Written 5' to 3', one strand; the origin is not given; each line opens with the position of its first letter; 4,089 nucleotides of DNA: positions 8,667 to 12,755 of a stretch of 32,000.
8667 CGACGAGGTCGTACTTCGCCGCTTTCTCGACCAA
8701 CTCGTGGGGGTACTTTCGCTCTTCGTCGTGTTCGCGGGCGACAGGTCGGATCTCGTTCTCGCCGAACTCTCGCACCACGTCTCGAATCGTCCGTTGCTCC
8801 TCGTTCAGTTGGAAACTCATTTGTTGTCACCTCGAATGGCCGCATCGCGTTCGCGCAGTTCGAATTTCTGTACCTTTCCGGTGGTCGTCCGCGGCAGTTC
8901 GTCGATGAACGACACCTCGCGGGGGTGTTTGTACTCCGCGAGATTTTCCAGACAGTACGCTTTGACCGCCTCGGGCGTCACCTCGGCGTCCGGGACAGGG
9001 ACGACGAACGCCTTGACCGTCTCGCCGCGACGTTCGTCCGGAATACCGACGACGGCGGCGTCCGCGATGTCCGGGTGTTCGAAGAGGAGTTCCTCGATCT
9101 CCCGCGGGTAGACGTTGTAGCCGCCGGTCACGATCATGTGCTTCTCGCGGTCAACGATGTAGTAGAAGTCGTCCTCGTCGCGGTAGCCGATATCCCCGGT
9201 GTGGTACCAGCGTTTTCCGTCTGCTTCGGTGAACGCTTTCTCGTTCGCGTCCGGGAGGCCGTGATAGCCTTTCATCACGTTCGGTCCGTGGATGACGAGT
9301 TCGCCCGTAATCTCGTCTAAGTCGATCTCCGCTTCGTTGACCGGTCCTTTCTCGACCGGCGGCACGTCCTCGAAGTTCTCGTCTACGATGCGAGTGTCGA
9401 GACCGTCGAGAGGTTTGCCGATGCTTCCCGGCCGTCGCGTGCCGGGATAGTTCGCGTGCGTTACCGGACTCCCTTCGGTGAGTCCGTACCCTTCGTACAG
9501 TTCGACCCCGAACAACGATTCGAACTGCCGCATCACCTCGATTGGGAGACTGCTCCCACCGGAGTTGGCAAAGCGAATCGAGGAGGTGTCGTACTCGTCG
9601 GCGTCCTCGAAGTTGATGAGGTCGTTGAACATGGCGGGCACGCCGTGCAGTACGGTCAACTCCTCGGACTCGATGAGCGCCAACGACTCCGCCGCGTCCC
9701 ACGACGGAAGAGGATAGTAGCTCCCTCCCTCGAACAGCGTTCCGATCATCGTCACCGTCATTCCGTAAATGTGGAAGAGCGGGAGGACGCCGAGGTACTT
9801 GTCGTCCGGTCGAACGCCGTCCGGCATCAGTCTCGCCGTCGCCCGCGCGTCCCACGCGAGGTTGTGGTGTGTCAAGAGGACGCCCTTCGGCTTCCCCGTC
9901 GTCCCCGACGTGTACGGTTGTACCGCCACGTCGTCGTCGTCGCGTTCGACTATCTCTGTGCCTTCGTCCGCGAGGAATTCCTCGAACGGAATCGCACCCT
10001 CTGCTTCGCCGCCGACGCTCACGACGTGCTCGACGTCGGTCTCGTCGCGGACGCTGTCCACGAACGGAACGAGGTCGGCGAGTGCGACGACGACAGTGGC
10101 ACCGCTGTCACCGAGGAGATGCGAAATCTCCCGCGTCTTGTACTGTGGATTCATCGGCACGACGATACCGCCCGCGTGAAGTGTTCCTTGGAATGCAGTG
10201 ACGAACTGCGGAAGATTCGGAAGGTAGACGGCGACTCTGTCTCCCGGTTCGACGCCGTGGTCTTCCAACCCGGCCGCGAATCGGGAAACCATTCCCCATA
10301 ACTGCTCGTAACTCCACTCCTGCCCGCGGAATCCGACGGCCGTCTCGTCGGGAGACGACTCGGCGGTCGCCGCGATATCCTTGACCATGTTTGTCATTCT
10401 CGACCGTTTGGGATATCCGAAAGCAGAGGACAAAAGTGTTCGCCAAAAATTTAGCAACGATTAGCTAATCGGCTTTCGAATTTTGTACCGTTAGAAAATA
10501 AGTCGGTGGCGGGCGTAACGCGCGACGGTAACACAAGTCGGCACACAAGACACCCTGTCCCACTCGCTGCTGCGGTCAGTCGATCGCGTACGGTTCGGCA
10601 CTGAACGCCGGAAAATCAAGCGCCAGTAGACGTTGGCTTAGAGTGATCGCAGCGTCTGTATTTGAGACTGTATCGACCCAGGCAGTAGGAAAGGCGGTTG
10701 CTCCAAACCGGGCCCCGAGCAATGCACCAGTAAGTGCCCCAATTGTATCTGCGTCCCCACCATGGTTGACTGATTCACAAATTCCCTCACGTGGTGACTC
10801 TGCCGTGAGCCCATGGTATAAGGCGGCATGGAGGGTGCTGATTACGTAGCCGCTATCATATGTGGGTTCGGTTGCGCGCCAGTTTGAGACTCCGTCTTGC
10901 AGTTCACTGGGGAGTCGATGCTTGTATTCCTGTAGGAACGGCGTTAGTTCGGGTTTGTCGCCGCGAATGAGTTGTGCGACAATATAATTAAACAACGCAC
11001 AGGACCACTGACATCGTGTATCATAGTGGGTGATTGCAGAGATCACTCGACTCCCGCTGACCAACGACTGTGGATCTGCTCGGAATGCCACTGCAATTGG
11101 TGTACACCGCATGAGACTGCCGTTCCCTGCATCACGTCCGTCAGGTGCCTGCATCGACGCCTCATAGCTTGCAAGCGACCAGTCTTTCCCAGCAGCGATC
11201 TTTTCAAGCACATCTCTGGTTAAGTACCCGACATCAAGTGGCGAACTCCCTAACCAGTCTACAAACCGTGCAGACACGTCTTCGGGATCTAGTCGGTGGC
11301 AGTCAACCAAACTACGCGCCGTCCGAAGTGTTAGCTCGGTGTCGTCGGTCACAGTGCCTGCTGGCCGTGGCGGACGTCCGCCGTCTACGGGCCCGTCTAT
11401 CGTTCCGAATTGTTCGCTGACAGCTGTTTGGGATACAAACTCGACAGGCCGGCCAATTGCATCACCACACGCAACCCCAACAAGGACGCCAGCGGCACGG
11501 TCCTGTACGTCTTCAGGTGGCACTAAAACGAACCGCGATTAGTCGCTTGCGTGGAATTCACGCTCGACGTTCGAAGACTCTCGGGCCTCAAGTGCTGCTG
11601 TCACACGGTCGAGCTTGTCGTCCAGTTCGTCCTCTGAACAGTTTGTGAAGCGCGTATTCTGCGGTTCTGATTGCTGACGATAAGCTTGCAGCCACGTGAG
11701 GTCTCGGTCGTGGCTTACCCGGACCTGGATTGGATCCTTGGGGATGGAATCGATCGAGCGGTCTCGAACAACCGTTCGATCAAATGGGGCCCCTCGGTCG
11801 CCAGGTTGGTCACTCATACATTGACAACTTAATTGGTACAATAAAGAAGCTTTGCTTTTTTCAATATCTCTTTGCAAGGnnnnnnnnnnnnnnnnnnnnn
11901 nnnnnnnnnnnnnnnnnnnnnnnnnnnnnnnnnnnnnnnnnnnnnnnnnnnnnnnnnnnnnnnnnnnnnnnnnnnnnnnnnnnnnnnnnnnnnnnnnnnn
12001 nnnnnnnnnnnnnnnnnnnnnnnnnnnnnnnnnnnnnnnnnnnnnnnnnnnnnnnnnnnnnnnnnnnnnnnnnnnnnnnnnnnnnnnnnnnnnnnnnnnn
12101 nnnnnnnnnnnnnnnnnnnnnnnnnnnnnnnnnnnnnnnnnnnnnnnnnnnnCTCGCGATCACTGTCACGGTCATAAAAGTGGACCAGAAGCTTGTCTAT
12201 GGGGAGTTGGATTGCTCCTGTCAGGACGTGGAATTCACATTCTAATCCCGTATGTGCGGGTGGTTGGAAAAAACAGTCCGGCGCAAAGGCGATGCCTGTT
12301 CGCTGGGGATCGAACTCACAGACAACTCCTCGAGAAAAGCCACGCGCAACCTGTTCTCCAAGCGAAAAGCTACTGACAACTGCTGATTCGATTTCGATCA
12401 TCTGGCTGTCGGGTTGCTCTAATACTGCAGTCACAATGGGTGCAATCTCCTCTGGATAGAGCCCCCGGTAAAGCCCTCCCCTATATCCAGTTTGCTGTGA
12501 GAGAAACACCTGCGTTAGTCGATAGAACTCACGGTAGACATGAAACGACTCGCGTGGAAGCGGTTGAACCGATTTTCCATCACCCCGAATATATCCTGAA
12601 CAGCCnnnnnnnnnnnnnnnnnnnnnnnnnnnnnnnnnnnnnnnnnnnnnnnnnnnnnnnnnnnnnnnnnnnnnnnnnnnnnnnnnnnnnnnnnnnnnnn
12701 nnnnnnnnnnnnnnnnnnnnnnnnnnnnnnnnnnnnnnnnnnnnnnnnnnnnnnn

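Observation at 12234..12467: Catalytic-signature geometry of the putative ADP-ribosyltransferase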

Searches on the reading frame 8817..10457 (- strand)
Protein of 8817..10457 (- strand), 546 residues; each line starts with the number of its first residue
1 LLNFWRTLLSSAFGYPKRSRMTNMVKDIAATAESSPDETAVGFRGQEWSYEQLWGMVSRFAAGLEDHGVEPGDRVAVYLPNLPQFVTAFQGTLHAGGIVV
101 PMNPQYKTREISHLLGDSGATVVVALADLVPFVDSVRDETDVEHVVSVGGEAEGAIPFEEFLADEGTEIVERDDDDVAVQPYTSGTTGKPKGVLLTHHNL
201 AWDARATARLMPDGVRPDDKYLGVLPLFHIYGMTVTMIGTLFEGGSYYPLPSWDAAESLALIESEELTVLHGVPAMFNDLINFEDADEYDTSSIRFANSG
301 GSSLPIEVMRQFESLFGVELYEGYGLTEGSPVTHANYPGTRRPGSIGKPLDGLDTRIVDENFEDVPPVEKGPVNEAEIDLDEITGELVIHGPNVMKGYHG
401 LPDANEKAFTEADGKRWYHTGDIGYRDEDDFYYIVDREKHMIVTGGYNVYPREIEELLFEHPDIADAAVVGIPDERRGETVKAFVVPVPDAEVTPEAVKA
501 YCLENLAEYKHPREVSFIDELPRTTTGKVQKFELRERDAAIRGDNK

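Call 6: search_protein_families(library=pfam, proteins=[window:8817-10457:-], max_evalue=1)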
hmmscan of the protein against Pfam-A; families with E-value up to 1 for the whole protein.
window:8817-10457:- (546 aa): 3 families
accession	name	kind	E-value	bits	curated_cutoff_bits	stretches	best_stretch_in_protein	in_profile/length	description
PF00501.34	AMP-binding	-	3.1e-96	322.9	29.9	1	30-399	3-384/384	AMP-binding enzyme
PF13193.12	AMP-binding_C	-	3.1e-23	82.9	24.5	1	453-528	1-76/76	AMP-binding enzyme C-terminal domain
PF16448.10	LapD_MoxY_N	-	0.27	11.6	25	1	234-287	43-95/124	LapD/MoxY periplasmic domain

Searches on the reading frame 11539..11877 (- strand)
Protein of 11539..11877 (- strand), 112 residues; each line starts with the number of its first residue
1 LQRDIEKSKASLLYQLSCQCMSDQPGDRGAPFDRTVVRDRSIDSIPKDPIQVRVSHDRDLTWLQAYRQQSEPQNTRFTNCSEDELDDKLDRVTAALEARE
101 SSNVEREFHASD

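Call 6: search_protein_families(library=pfam, proteins=[window:11539-11877:-], max_evalue=1)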
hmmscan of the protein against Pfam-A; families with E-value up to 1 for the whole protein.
window:11539-11877:- (112 aa): 0 families

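Call 7: search_protein_families(library=padloc, proteins=[window:11539-11877:-], max_evalue=1)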
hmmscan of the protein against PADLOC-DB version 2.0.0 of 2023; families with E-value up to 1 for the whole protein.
window:11539-11877:- (112 aa): 0 families

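Call 8: search_protein_families(library=ncbifam, proteins=[window:11539-11877:-], max_evalue=1)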
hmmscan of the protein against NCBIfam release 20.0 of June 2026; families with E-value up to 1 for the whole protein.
window:11539-11877:- (112 aa): 0 families

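Call 19: search_protein_families(library=phrogs, proteins=[window:11539-11877:-], max_evalue=1)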
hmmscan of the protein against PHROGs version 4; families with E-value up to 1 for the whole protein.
window:11539-11877:- (112 aa): 1 family
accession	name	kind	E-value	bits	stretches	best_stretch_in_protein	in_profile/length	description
phrog_9316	-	lysis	0.17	13.3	1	69-106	52-87/103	holin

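Call 91: search_protein_families(library=pfam, proteins=[window:11542-11817:-], max_evalue=1)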
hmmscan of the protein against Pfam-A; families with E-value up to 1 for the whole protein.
window:11542-11817:- (92 aa): 0 families

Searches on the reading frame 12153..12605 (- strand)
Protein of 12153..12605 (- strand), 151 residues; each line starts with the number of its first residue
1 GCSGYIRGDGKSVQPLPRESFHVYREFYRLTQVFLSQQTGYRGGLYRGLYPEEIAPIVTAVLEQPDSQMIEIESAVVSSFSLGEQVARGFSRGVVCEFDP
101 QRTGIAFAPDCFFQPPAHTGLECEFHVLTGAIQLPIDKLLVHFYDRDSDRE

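Call 85: predict_structure(alignment_id=A5)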
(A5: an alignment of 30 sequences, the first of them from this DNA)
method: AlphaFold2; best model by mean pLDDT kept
length: 151 residues; sequences in the alignment: 30
mean_pLDDT: 88.7   pTM: 0.81
mean pLDDT of the five models: 88.7, 88.7, 87.2, 86.2, 80.0
residues with pLDDT >= 90: 97; 70-90: 44; 50-70: 9; < 50: 1
segments of 3 or more residues with pLDDT < 50: none
pLDDT, mean of each block of 10 residues (from residue 1): 85 90 94 84 87 93 96 93 93 94 89 78 91 94 75 42
secondary structure, 60 per line:
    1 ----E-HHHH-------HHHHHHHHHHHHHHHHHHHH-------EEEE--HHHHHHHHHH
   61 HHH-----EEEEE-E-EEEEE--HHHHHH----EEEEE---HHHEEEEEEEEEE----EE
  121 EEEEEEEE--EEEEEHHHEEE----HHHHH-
elements in order: H7-10 H18-37 E45-48 H51-63 E69-73 E77-81 H84-89 E94-98 E105-114 E119-128 E131-135 E139-141 H146-150

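Call 87: fold_search(model_id=the predicted structure, library=pdb)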
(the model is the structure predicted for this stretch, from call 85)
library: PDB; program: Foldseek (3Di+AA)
matches with E <= 10: 245; with E <= 0.001: 0
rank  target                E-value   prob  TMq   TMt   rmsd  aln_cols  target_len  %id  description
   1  4fml_A                1.1e-01  0.41  0.30  0.24   7.7       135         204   16  Catalytic domain of VahC from Aeromonas hydrophila (released 2012-09-19)
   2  6aqk                  2.2e-01  0.41  0.35  0.28   8.0       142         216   13  Crystal structure of the C-terminal toxin domain of RHS2 from Yersinia entomophaga (released 2018-08-22)
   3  9p4v_1                2.2e-01  0.08  0.17  0.03  23.2       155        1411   17  Atomic model of wild type S. cerevisiae Fatty Acid Synthase (FAS) in complex with Palmitoyl-CoA (in vitro binding) (released 2025-08-27)
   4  6ql5_A                3.2e-01  0.06  0.16  0.02  23.4       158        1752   15  Structure of fatty acid synthase complex with bound gamma subunit from Saccharomyces cerevisiae at 2.8 angstrom (released 2020-03-18)
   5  6ta1_A                3.6e-01  0.06  0.17  0.02  23.4       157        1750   17  Fatty acid synthase of S. cerevisiae (released 2019-11-06)
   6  5nqe_A                4.1e-01  0.28  0.34  0.29  13.1       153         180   13  Human PARP14 (ARTD8), catalytic fragment in complex with an N-aryl piperazine inhibitor (released 2017-05-24)
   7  7q5s_A                4.1e-01  0.06  0.17  0.03  23.4       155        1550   17  Protein community member fatty acid synthase complex from C. thermophilum (released 2022-02-02)
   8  9p4w_B                4.4e-01  0.06  0.17  0.03  23.2       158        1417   17  Atomic model of wild type S. cerevisiae Fatty Acid Synthase (FAS) (released 2025-08-27)
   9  9d49_B                4.6e-01  0.06  0.16  0.03  23.4       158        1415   15  Atomic model of triple mutant S. cerevisiae Fatty Acid Synthase (FAS) in complex with Palmitoyl-CoA (in vitro binding) (released 2025-08-27)
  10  9ld4_C                5.2e-01  0.08  0.20  0.18  10.8       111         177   15  The Apo-form structure of TkoKptA (released 2025-11-12)
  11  8ps2_A                5.2e-01  0.06  0.17  0.03  22.9       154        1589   16  Asymmetric unit of the yeast fatty acid synthase with ACP at the enoyl reductase domain (FASam sample) (released 2023-11-22)
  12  2pqf_A                5.6e-01  0.15  0.26  0.22  13.8       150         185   13  Human Poly(ADP-Ribose) Polymerase 12, Catalytic fragment in complex with an inhibitor 3-Aminobenzoic acid (released 2007-05-15)
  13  9lda_A                5.6e-01  0.08  0.22  0.20  11.7       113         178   12  The complex structure of K63A/5'-p-ADPR-DNA (released 2025-11-12)
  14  8prv_A                5.6e-01  0.06  0.18  0.03  23.0       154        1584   16  Asymmetric unit of the yeast fatty acid synthase in the non-rotated state with ACP at the ketosreductase domain (FASam (released 2023-11-22)
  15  6ql7_A                5.6e-01  0.05  0.16  0.02  23.5       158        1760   15  Structure of fatty acid synthase complex with bound gamma subunit from Saccharomyces cerevisiae at 4.6 angstrom (released 2020-03-18)
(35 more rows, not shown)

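Call 97: search_solved_structures(query=A5, max_evalue=10, show_alignments=0)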
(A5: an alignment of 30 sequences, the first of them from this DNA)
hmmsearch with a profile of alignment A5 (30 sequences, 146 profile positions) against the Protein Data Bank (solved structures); distinct sequences matched with E-value up to 10: 21.
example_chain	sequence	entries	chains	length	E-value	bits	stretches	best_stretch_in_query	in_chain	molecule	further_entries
4j9j_A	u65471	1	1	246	0.00037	23.3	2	67-99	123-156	Imidazole glycerol phosphate synthase subunit HisF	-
3og3_A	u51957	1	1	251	0.0029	20.4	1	67-102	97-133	Imidazole glycerol phosphate synthase subunit hisF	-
4fx7_A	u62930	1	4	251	0.0058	19.4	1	67-99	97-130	Imidazole glycerol phosphate synthase subunit HisF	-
3tdn_A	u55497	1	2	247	0.008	18.9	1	67-102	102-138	FLR SYMMETRIC ALPHA-BETA TIM BARREL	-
4y7d_A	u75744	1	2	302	0.037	16.8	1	50-89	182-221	Alpha/beta hydrolase fold protein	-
5d38_A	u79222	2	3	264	0.88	12.3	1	67-97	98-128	De novo kemp eliminase KE07 round 7-2 | Kemp eliminase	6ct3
7qc6_A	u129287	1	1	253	0.88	12.3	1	67-102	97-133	Imidazole glycerol phosphate synthase subunit HisF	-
7qc7_A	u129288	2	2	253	0.89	12.3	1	67-102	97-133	Imidazole glycerol phosphate synthase subunit HisF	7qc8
7qc9_A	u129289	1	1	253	0.89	12.3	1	67-102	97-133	Imidazole glycerol phosphate synthase subunit HisF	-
8s8s_A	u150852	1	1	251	0.9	12.3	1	67-102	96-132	Imidazole glycerol phosphate synthase subunit HisF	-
8s8r_D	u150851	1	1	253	0.91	12.3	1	67-102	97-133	Imidazole glycerol phosphate synthase subunit HisF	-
6vdg_A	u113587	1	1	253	0.91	12.3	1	67-102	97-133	Imidazole glycerol phosphate synthase subunit HisF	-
7qc3_A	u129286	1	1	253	0.91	12.3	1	67-102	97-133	Imidazole glycerol phosphate synthase subunit HisF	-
1thf_D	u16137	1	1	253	0.91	12.3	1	67-102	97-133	HISF PROTEIN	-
2wjz_A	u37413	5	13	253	0.91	12.3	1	67-102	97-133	IMIDAZOLE GLYCEROL PHOSPHATE SYNTHASE HISF | IMIDAZOLE GLYCEROL PHOSPHATE SYNTHASE SUBUNIT HISF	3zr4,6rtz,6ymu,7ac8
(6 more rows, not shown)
